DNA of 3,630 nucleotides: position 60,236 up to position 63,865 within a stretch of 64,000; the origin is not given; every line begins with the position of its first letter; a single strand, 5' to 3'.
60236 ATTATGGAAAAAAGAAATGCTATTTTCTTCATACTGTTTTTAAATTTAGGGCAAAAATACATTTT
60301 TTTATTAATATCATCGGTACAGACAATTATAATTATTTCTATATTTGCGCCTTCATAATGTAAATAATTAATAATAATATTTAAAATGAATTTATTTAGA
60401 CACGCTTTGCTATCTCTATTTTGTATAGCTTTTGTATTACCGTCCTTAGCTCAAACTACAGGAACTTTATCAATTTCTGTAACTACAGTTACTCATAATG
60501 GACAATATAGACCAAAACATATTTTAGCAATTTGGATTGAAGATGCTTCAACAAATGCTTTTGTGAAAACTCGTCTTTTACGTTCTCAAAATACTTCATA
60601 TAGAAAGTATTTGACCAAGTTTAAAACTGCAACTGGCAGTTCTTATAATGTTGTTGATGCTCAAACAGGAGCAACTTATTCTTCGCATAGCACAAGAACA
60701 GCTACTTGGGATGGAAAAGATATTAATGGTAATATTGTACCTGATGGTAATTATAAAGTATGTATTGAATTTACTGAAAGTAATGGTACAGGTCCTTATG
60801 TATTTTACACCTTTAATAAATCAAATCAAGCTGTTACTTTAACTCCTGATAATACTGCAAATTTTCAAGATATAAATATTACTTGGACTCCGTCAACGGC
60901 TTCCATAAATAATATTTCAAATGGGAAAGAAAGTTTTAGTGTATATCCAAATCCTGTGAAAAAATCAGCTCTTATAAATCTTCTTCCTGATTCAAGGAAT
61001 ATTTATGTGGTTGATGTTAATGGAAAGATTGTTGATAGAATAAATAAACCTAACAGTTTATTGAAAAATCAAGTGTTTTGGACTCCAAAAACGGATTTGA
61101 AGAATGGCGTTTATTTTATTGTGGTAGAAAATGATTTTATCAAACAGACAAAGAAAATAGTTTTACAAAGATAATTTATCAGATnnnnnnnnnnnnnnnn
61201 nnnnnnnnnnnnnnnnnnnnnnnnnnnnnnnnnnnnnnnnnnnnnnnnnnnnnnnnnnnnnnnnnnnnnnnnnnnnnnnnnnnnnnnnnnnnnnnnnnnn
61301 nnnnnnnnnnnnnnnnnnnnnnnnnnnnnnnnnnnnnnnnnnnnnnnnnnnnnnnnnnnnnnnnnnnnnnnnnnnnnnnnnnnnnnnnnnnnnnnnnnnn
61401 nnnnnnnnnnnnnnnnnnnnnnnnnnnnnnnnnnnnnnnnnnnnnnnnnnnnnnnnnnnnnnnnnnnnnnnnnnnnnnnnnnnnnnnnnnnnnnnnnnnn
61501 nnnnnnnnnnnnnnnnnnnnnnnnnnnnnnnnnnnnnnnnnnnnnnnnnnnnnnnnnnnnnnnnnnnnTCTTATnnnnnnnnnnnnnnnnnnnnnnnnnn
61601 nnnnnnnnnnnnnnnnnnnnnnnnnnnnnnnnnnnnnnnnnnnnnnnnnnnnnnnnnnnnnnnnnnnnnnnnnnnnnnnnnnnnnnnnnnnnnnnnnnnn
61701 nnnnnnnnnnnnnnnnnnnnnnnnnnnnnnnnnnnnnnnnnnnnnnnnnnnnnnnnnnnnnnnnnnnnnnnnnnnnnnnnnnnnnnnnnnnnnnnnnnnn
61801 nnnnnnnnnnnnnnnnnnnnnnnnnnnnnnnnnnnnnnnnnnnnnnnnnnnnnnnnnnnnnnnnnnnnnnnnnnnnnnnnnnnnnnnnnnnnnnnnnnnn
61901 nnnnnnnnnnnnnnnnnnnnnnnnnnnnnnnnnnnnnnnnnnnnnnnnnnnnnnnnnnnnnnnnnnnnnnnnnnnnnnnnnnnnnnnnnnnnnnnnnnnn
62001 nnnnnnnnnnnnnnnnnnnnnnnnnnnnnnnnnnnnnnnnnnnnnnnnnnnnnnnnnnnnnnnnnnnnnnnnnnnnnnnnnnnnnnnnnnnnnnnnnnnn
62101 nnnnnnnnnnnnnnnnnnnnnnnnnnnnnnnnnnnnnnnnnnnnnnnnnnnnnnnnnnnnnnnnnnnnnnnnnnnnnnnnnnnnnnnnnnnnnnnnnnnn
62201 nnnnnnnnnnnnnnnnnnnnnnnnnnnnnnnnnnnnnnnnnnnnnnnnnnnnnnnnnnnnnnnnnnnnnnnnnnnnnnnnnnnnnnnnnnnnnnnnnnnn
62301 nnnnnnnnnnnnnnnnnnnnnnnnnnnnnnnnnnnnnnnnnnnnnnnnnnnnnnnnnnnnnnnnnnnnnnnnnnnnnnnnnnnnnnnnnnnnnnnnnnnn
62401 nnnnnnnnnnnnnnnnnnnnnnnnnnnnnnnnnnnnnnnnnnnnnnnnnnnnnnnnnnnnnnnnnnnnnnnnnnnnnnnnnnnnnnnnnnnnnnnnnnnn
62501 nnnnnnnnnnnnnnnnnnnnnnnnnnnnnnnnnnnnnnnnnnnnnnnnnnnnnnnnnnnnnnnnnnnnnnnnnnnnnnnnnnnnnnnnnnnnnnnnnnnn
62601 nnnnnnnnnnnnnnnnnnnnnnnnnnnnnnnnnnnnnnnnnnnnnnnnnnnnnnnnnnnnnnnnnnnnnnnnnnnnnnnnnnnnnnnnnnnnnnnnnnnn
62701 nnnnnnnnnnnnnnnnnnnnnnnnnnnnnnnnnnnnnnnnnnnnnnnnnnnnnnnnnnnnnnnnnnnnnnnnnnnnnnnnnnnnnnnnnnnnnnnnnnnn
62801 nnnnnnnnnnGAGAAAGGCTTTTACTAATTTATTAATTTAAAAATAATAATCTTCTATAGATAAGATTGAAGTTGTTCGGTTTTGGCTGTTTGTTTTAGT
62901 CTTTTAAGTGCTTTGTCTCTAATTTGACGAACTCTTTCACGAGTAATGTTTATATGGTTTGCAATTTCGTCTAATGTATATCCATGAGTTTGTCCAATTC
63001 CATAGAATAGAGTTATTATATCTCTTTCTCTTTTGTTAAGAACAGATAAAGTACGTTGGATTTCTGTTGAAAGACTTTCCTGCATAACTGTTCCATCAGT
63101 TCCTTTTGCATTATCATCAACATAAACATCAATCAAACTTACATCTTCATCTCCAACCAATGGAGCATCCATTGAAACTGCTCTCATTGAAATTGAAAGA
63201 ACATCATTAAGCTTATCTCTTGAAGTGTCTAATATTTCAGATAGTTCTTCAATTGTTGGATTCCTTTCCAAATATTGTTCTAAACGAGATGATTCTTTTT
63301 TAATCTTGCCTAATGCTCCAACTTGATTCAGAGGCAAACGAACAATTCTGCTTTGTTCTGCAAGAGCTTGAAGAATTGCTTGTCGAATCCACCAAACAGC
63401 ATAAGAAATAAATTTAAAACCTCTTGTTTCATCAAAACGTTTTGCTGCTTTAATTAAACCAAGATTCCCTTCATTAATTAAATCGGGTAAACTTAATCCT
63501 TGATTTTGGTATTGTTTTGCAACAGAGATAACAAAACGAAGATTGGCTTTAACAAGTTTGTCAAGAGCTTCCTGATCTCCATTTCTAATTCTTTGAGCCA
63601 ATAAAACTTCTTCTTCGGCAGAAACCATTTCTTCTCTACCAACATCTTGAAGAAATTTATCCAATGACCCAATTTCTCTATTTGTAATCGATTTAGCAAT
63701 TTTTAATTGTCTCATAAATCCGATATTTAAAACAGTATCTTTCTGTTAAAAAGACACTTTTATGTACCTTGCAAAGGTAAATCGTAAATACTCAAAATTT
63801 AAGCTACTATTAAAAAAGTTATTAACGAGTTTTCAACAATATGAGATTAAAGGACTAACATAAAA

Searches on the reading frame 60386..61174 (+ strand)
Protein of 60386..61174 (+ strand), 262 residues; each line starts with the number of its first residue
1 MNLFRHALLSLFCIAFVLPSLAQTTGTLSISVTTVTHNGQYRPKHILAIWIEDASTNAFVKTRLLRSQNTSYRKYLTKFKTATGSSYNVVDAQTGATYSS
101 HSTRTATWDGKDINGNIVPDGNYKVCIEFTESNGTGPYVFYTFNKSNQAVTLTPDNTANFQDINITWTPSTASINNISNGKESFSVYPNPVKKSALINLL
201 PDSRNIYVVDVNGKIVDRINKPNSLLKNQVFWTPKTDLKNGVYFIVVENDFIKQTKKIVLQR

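Call 21: search_protein_families(library=pfam, max_evalue=0.00001, proteins=[window:60386-61174:+])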
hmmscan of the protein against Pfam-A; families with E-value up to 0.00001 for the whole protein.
window:60386-61174:+ (262 aa): 2 families
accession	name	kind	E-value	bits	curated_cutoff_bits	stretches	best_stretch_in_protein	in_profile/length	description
PF10029.15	DUF2271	-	9.4e-10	38.8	27.3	1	30-139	4-112/136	Predicted periplasmic protein (DUF2271)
PF18962.6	Por_Secre_tail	-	1.7e-08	35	27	1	186-259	1-74/75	Secretion system C-terminal sorting domain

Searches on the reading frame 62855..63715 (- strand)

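Call 21: search_protein_families(library=pfam, max_evalue=0.00001, proteins=[window:62855-63715:-])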
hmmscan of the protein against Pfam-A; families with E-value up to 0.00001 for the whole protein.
window:62855-63715:- (286 aa): 4 families
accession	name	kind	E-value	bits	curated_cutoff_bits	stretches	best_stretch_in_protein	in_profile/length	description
PF04542.20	Sigma70_r2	-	9.6e-20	70.6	24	1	54-123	1-70/71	Sigma-70 region 2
PF04539.22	Sigma70_r3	-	4.5e-17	62.3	25.3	1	135-205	3-73/78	Sigma-70 region 3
PF04545.22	Sigma70_r4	-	6.6e-17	61.2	24.1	1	223-275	2-50/50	Sigma-70, region 4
PF00140.25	Sigma70_r1_2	-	3.6e-09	36.9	22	1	17-49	2-34/34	Sigma-70 factor, region 1.2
